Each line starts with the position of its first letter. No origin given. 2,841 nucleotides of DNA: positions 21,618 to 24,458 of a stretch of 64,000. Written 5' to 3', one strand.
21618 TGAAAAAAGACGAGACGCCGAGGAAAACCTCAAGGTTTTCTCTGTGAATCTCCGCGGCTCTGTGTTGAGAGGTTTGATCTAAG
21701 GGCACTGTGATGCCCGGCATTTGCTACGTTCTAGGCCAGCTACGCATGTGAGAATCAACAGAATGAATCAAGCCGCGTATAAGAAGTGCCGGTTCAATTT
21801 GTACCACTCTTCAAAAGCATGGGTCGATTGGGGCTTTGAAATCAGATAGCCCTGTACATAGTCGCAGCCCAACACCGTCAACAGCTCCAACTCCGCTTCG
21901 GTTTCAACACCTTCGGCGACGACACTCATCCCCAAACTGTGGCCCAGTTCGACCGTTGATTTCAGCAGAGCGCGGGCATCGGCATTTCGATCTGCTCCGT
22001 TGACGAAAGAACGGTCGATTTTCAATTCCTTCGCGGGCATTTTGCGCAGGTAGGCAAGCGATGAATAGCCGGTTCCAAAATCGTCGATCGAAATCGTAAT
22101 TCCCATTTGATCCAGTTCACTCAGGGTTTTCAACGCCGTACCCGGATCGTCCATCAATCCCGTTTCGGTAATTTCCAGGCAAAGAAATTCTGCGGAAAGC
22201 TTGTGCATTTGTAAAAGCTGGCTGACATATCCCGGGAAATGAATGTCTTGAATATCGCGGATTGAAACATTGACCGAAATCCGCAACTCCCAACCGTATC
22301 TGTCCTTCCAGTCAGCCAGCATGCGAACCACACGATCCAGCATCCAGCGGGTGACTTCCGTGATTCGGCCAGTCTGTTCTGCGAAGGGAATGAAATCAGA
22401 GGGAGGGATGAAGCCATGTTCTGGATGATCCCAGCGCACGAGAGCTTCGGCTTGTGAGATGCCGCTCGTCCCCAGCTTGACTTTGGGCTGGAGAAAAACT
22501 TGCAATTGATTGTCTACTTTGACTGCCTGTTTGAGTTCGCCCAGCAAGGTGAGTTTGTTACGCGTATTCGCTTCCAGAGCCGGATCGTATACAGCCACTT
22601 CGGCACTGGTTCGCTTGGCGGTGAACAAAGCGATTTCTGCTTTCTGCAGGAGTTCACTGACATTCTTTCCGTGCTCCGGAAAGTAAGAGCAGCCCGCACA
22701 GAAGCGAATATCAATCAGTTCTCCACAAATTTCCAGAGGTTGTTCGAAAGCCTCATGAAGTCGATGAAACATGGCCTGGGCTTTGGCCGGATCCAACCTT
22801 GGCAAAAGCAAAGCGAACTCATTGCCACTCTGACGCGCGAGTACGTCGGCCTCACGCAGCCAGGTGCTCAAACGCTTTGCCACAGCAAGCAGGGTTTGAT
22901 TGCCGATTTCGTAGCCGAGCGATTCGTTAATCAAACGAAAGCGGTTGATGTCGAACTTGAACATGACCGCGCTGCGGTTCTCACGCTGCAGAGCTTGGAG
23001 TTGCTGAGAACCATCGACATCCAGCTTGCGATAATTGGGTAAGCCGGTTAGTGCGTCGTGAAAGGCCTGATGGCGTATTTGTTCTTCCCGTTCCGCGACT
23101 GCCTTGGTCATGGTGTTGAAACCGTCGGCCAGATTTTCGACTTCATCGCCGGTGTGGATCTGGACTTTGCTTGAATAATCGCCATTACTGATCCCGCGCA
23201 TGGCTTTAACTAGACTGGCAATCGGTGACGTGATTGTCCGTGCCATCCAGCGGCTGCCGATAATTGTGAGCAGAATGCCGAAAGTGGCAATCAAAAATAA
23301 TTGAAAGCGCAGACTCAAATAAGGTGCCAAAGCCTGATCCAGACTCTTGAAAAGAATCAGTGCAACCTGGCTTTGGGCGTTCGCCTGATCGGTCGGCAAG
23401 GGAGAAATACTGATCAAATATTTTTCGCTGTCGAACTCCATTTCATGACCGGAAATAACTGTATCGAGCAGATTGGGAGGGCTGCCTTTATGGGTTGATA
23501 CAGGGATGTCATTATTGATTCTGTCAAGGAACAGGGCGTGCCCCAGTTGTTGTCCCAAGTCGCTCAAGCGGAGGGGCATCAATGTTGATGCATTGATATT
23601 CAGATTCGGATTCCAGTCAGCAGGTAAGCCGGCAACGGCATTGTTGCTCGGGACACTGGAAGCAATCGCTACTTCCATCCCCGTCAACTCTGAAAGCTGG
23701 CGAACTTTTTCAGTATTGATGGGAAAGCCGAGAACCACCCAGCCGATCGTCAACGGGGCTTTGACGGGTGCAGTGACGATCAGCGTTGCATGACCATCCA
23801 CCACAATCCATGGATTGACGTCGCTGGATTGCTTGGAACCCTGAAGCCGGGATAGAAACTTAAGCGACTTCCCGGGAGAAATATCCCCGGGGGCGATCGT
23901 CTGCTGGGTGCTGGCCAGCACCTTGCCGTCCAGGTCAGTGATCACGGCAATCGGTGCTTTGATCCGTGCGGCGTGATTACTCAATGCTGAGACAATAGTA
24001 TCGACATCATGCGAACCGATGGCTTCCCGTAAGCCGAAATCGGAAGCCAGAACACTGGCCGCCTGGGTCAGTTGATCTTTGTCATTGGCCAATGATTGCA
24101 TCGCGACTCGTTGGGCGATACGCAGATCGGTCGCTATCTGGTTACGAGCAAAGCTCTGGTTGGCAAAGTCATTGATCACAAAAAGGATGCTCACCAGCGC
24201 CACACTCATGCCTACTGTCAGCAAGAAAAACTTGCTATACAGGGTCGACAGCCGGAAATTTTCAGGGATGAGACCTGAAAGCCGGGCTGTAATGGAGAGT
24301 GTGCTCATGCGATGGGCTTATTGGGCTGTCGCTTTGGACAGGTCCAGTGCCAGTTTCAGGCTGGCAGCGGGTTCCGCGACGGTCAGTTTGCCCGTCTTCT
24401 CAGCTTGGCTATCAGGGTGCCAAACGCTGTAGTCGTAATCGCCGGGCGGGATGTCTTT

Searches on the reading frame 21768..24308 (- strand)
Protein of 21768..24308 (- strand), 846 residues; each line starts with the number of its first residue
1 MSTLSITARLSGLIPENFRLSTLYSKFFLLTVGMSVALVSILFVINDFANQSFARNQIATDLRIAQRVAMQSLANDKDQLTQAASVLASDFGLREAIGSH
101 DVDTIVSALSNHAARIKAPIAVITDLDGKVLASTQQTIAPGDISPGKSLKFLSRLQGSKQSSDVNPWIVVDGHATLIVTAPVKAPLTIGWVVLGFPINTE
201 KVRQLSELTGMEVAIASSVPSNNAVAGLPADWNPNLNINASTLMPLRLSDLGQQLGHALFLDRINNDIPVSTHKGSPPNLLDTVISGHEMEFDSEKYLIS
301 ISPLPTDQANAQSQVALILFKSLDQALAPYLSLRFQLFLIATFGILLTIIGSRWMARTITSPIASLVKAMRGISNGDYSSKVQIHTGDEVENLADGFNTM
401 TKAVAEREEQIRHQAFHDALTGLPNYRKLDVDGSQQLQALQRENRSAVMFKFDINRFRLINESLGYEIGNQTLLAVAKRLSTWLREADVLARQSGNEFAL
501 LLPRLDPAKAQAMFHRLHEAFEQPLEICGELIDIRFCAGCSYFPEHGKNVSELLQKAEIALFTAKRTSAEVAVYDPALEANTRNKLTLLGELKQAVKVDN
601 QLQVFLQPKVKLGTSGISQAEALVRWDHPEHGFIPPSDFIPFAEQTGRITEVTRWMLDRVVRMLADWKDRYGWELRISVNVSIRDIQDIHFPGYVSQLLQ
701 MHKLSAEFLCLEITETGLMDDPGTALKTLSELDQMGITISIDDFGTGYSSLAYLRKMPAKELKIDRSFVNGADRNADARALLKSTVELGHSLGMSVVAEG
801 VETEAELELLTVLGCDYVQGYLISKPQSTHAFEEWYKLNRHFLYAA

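Call 25: search_protein_families(library=pfam, proteins=[window:21768-24308:-], max_evalue=0.001)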
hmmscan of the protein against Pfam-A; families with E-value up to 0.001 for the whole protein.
window:21768-24308:- (846 aa): 5 families
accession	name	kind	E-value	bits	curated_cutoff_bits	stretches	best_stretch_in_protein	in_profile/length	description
PF00563.25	EAL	-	6.3e-71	238.9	31.3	1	592-826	4-236/236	EAL domain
PF00990.26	GGDEF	-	7.2e-32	110.8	23.8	1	415-567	1-157/161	Diguanylate cyclase, GGDEF domain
PF14827.12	dCache_3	-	7.6e-16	58.8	25.7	1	61-218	7-164/239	Double sensory domain of two-component sensor kinase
PF00672.30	HAMP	-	2.4e-11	44.2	25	1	354-403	1-50/53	HAMP domain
PF05228.19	CHASE4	-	8.1e-05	23.2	26.2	0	73-214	2-138/140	CHASE4 domain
